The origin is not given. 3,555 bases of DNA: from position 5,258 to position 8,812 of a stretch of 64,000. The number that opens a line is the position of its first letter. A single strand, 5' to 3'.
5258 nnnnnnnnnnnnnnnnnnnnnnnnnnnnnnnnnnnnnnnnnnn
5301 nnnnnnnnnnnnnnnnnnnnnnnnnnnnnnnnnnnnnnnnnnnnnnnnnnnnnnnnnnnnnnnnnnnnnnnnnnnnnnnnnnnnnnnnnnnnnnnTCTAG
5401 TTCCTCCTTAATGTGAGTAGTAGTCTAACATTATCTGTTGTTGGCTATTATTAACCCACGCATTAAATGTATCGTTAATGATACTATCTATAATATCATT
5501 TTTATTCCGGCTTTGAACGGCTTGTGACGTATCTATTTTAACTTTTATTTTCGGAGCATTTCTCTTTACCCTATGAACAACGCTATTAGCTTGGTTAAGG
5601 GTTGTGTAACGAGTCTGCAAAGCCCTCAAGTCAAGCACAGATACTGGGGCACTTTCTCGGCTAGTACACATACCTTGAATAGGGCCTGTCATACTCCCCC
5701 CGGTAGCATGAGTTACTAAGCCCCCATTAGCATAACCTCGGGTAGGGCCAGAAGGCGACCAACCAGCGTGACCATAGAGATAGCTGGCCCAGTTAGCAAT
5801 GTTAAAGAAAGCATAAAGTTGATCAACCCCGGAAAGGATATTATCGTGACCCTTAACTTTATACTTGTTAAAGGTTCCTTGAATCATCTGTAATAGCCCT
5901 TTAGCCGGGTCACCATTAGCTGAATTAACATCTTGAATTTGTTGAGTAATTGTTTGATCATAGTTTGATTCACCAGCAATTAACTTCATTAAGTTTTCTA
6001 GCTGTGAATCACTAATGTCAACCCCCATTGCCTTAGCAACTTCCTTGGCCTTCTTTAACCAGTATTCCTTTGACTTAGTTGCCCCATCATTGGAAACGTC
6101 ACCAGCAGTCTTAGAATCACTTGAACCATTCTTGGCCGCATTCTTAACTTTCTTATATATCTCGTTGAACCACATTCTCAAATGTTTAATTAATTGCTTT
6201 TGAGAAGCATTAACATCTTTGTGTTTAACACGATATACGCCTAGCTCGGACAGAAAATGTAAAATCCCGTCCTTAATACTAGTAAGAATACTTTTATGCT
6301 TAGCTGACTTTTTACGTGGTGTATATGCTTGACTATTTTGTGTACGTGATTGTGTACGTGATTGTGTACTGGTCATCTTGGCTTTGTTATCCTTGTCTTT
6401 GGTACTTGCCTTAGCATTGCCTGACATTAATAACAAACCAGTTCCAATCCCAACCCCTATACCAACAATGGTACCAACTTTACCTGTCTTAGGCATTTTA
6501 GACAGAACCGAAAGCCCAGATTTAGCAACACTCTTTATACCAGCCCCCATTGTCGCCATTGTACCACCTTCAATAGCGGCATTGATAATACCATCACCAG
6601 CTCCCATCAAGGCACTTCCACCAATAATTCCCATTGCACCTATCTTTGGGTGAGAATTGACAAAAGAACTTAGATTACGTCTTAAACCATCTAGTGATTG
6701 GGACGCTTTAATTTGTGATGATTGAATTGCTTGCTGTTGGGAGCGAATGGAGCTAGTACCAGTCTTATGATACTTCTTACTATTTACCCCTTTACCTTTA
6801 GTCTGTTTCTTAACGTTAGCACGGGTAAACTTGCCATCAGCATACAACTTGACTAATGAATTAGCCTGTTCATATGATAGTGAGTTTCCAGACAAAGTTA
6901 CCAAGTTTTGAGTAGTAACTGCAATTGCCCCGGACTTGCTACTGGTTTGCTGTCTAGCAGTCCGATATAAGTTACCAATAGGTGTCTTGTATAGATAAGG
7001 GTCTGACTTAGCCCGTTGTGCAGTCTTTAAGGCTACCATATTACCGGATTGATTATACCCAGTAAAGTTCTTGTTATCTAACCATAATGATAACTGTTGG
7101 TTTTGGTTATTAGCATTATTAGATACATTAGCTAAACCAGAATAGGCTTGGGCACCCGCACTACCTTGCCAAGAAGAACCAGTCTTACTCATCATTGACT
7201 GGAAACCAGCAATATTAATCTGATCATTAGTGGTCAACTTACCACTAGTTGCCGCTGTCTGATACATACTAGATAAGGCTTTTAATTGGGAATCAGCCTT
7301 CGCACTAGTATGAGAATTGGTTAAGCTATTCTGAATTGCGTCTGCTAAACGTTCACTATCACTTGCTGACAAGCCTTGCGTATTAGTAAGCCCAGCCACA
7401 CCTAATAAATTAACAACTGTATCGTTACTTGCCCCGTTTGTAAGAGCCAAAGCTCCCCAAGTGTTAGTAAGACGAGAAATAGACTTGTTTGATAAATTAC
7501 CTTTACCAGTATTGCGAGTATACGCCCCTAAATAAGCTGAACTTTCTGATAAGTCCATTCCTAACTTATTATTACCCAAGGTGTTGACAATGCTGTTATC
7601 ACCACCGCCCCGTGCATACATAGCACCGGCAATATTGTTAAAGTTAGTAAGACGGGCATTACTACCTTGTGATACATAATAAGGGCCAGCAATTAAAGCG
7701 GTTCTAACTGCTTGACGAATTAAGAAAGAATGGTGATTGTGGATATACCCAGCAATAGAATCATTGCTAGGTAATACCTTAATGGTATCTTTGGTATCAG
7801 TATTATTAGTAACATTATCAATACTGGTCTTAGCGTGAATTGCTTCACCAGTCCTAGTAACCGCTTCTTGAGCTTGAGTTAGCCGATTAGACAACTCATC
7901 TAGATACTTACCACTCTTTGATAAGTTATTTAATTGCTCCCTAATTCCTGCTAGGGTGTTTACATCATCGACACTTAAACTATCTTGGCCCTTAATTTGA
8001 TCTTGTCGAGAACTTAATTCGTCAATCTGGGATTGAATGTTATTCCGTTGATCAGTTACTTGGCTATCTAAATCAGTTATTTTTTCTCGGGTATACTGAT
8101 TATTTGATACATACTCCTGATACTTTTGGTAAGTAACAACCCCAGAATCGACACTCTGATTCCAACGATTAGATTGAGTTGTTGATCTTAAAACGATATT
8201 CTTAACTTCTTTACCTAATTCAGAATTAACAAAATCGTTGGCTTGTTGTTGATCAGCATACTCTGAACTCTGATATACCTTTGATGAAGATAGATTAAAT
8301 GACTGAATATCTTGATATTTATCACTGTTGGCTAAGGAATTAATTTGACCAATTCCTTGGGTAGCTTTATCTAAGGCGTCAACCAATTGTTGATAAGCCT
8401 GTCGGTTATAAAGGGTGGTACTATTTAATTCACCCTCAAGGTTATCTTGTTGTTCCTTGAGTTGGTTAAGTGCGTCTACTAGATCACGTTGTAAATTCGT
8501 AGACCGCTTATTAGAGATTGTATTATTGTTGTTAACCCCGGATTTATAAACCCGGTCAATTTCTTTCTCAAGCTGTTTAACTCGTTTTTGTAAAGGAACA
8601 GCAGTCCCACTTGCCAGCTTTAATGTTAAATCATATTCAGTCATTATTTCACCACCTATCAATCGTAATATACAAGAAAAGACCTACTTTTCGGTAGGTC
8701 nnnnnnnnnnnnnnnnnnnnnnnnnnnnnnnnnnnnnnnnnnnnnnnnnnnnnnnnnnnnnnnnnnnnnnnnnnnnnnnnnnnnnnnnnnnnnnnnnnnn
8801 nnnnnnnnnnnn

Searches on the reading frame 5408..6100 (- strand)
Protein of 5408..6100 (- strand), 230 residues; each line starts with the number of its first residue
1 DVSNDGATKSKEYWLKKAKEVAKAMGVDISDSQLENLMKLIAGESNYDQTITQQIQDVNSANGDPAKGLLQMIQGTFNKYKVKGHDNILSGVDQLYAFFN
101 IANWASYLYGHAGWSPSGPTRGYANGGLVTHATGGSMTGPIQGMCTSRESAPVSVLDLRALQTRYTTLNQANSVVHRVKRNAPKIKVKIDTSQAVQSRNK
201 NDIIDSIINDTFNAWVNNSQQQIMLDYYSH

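Call 57: search_protein_families(library=pfam, proteins=[window:5408-6100:-], max_evalue=1)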
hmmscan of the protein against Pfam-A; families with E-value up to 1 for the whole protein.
window:5408-6100:- (230 aa): 2 families
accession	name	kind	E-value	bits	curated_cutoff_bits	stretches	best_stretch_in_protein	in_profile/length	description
PF01464.25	SLT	-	0.02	14.9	21.3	1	33-85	13-56/117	Transglycosylase SLT domain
PF23403.1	LTI65_LTI78_N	-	0.59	11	27.8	0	171-196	5-30/72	LTI65/LTI78 CAP160 N-terminal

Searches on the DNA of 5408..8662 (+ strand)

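Call 10: search_dna_similar(query=window:5408-8662:+, collection=phages, mode=near)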
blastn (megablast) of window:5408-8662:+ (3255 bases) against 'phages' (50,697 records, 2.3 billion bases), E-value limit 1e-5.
Records with a match: 3; places in all: 3; records where one place covers at least 80% of the query: 3.
Best place of each record, by identity: 95-99% 2; 90-95% 1.
By first word of the organism name: Lactobacillus 3.
By host as written in the record: Lactobacillus fermentum 2; Limosilactobacillus fermentum ADMT 15 1.
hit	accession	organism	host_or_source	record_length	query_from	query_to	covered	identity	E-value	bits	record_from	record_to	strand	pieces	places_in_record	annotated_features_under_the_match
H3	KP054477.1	Lactobacillus phage LfeInf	Lactobacillus fermentum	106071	1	3255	100%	96.8%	0e+0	5441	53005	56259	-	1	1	tape measure protein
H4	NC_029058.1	Lactobacillus phage LfeInf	Lactobacillus fermentum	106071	1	3255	100%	96.8%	0e+0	5441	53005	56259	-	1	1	tail associated lysin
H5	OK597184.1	Lactobacillus phage LPhi1ADMT15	Limosilactobacillus fermentum ADMT 15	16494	11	3255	100%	93.3%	0e+0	4796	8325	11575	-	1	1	hypothetical protein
